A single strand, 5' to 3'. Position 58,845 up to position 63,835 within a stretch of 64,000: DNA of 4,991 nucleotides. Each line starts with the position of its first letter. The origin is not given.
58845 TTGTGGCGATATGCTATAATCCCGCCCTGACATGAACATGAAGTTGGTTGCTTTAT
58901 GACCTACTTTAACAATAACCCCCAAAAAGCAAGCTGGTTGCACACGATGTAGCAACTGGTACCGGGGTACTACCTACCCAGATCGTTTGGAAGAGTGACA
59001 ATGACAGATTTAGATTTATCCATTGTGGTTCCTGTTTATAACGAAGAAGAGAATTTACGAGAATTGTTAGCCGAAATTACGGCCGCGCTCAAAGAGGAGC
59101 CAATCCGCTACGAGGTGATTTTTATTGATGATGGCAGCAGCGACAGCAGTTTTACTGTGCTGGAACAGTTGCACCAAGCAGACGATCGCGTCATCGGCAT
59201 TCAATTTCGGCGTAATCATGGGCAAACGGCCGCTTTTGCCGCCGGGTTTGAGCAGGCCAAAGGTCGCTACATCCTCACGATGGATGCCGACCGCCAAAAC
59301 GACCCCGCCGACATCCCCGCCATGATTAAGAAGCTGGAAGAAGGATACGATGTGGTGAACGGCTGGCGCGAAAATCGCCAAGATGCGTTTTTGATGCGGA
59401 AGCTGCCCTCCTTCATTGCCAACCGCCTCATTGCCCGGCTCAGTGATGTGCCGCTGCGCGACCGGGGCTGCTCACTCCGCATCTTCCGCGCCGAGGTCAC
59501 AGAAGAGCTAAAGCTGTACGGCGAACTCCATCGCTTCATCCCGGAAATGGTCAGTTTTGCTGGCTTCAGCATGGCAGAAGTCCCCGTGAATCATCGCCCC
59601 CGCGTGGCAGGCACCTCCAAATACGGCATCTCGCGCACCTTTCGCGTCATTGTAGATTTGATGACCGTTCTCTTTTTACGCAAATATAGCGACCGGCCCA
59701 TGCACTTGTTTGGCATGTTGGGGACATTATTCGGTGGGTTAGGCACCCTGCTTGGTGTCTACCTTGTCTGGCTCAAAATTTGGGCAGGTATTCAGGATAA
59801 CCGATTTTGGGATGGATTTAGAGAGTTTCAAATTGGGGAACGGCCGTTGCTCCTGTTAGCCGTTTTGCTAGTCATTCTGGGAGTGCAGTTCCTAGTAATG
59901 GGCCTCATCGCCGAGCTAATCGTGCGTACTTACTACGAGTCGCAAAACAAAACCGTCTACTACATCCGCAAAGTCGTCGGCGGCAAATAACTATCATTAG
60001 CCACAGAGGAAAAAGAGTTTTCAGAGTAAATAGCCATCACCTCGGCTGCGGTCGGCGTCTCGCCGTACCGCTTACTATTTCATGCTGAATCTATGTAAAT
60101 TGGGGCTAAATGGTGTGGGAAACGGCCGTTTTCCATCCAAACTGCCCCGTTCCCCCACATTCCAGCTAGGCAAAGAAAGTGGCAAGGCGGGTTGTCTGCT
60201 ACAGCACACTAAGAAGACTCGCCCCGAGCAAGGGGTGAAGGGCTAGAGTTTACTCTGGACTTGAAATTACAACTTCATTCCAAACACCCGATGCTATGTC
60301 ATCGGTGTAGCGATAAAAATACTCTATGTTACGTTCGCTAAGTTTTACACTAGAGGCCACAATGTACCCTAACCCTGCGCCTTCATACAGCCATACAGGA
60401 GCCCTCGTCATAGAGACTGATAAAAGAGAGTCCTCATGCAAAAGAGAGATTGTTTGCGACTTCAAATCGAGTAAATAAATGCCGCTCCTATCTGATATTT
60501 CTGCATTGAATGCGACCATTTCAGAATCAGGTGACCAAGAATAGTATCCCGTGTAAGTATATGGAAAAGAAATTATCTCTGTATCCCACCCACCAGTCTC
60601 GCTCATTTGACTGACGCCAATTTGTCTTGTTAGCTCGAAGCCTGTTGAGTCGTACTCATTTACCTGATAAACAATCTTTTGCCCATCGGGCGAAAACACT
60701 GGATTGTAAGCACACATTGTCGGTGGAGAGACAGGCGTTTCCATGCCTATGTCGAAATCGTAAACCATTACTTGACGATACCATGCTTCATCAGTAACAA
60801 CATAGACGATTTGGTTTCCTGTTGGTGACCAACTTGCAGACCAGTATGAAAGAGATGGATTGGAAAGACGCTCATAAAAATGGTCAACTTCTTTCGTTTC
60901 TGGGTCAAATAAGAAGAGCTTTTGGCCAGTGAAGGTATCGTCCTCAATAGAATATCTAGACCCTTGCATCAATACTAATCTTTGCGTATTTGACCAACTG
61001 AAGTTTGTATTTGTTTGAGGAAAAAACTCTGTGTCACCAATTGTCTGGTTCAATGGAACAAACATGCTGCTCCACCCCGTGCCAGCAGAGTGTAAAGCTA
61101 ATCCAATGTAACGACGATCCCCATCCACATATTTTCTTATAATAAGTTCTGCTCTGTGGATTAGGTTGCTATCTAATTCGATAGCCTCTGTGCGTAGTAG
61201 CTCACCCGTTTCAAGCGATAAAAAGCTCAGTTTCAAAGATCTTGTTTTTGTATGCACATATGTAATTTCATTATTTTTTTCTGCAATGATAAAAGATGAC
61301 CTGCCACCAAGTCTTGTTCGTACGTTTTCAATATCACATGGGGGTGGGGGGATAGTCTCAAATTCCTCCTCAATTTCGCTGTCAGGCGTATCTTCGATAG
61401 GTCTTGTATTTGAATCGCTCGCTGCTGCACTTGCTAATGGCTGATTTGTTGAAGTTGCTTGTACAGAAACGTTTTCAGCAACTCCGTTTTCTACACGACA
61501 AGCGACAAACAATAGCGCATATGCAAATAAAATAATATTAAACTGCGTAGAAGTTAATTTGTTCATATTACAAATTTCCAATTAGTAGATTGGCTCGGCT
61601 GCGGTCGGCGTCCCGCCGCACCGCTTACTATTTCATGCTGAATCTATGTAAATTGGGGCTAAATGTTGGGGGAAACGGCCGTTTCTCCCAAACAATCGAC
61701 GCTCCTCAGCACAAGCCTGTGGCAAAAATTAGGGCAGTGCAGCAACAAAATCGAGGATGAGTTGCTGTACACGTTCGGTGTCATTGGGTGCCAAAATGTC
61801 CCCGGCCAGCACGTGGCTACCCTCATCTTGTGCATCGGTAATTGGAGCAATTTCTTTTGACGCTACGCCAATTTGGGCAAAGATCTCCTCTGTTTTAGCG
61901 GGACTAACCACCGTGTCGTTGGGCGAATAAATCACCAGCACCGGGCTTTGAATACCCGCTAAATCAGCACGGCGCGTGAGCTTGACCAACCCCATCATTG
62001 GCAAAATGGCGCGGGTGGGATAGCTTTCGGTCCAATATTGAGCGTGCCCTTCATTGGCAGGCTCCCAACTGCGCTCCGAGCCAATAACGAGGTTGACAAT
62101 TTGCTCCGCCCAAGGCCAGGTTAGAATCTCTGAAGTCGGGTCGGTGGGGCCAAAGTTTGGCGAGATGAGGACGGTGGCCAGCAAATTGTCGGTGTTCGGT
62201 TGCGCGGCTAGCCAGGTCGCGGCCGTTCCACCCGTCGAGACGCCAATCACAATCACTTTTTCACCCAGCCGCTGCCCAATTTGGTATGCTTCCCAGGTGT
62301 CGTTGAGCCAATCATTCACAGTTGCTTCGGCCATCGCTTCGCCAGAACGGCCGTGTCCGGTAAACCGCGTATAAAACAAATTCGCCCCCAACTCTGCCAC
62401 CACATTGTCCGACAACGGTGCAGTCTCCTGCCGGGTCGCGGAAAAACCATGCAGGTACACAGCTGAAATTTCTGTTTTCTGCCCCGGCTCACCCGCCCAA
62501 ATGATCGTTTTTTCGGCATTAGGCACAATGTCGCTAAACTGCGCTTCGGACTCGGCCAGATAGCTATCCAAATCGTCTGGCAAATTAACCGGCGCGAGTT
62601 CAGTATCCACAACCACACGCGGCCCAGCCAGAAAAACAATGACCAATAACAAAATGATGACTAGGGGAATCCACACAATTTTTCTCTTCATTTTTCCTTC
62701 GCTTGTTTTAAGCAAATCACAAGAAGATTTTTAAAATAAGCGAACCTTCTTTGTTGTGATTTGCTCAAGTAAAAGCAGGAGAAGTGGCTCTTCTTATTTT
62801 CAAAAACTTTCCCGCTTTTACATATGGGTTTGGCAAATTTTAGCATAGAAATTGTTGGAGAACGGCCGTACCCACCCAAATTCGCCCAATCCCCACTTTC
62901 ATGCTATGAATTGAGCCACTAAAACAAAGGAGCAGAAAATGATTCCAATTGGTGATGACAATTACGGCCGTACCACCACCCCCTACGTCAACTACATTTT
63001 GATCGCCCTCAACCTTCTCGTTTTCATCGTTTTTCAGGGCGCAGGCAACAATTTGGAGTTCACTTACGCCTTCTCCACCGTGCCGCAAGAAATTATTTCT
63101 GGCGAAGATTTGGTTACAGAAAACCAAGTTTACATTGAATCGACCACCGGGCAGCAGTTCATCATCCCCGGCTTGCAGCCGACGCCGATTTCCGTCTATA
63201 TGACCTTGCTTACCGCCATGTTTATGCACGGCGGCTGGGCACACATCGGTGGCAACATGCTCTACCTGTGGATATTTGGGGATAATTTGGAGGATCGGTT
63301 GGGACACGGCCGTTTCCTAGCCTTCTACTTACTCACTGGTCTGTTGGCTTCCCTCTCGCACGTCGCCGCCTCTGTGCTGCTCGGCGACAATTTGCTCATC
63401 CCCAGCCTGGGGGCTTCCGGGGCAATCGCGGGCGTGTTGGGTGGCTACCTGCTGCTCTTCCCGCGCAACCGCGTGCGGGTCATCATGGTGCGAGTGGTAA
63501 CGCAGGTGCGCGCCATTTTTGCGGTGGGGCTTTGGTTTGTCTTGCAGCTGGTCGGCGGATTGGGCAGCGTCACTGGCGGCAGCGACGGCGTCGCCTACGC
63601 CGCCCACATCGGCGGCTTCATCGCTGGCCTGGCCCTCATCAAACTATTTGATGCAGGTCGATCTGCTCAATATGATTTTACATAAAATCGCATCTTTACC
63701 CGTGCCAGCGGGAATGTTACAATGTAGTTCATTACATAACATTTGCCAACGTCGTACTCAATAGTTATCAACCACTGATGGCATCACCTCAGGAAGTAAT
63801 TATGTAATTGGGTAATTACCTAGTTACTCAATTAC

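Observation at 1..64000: Hyper-abundant octamer palindrome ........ saturates genes and spacers (a HIP1-like element with a different sequence)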

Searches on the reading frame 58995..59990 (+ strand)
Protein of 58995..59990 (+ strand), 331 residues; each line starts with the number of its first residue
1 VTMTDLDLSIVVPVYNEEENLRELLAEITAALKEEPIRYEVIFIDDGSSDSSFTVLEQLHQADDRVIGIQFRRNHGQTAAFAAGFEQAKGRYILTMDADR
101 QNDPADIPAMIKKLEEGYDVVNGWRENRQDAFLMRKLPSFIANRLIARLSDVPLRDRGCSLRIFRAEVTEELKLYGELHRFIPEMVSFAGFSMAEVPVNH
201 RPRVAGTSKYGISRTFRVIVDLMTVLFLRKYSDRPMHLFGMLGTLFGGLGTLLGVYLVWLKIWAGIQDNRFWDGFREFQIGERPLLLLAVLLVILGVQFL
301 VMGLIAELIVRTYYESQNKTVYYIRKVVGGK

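Call 63: search_protein_families(library=pfam, proteins=[window:58995-59990:+], max_evalue=0.00001)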
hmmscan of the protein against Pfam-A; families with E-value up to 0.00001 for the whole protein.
window:58995-59990:+ (331 aa): 2 families
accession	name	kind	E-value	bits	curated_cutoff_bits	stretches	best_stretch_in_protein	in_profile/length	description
PF00535.33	Glycos_transf_2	-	2.3e-34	119.2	23.3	1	9-172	1-167/168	Glycosyl transferase family 2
PF10111.15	Glyco_tranf_2_2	-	2e-08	34.5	27.3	1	9-112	1-104/276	Glycosyltransferase like family 2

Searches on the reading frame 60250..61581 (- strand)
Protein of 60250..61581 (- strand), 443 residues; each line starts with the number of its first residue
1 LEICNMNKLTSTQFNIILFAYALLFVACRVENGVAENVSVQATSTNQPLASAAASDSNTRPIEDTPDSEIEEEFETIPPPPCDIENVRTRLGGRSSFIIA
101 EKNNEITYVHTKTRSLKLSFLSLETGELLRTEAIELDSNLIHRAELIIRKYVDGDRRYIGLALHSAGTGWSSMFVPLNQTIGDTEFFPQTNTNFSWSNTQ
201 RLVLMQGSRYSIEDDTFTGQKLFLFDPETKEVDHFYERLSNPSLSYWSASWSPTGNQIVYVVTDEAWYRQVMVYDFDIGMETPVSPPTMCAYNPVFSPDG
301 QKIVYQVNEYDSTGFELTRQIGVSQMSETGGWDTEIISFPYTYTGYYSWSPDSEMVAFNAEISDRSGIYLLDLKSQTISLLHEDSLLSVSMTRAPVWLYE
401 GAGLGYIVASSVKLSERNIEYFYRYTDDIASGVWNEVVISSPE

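Call 63: search_protein_families(library=pfam, proteins=[window:60250-61581:-], max_evalue=0.00001)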
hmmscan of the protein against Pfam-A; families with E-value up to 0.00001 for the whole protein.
window:60250-61581:- (443 aa): 1 family
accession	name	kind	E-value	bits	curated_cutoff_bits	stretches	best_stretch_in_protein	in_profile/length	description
PF07676.18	PD40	-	8e-07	29.3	20.9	0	292-309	12-29/38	WD40-like Beta Propeller Repeat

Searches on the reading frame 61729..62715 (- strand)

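Call 63: search_protein_families(library=pfam, proteins=[window:61729-62715:-], max_evalue=0.00001)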
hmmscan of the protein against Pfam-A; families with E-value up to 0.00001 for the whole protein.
window:61729-62715:- (328 aa): 3 families
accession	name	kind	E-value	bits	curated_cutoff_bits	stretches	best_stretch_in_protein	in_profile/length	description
PF12146.15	Hydrolase_4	-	1e-13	51.6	27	1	86-290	8-225/239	Serine aminopeptidase, S33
PF12697.13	Abhydrolase_6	-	4.4e-10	41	26.3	1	86-281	2-189/217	Alpha/beta hydrolase family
PF00561.26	Abhydrolase_1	-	8.8e-07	29.3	25.8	0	87-195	5-108/245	alpha/beta hydrolase fold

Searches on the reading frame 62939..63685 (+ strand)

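Call 63: search_protein_families(library=pfam, proteins=[window:62939-63685:+], max_evalue=0.00001)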
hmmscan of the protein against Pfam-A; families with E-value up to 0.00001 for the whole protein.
window:62939-63685:+ (248 aa): 1 family
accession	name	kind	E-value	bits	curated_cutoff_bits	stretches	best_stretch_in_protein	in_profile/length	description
PF01694.28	Rhomboid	-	1.7e-32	113.1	22.6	1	87-234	4-137/143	Rhomboid domain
